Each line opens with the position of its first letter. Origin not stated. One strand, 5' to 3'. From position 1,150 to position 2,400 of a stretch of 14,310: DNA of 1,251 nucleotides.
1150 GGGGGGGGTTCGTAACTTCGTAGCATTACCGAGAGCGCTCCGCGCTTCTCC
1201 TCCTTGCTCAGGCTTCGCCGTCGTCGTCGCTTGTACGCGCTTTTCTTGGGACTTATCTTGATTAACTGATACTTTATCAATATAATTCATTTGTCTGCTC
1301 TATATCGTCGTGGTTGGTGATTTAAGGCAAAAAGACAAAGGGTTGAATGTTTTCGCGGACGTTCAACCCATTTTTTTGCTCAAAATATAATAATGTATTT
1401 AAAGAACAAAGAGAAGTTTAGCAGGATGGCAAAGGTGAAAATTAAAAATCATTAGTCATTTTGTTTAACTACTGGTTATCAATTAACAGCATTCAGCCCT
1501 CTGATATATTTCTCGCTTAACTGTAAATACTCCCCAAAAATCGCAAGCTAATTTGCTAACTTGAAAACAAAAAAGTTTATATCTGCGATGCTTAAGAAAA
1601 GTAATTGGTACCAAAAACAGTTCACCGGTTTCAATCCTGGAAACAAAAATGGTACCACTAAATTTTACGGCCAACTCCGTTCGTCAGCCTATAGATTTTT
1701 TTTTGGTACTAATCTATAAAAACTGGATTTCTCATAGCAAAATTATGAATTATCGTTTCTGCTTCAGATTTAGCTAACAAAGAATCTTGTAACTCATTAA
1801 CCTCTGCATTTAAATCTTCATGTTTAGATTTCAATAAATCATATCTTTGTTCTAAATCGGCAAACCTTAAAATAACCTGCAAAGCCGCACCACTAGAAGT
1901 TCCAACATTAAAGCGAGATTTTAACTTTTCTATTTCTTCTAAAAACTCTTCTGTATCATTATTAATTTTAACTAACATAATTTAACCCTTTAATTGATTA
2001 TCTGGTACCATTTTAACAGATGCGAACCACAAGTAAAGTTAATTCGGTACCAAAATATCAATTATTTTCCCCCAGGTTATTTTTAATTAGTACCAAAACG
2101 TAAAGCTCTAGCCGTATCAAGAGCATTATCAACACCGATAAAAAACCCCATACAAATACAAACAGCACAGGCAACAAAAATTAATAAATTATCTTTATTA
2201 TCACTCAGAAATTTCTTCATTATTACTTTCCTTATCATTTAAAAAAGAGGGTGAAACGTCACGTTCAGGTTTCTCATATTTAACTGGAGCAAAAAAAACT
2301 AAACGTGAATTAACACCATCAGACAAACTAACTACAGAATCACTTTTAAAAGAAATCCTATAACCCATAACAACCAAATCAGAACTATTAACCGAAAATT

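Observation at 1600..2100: Helically phased GGTACC palindrome array bracketing an RHH regulator gene (unit A)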

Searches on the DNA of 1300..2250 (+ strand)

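Call 8: search_dna_similar(query=window:1300-2250:+, collection=phages, mode=distant)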
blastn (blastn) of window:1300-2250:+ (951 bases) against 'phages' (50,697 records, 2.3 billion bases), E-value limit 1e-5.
No match.
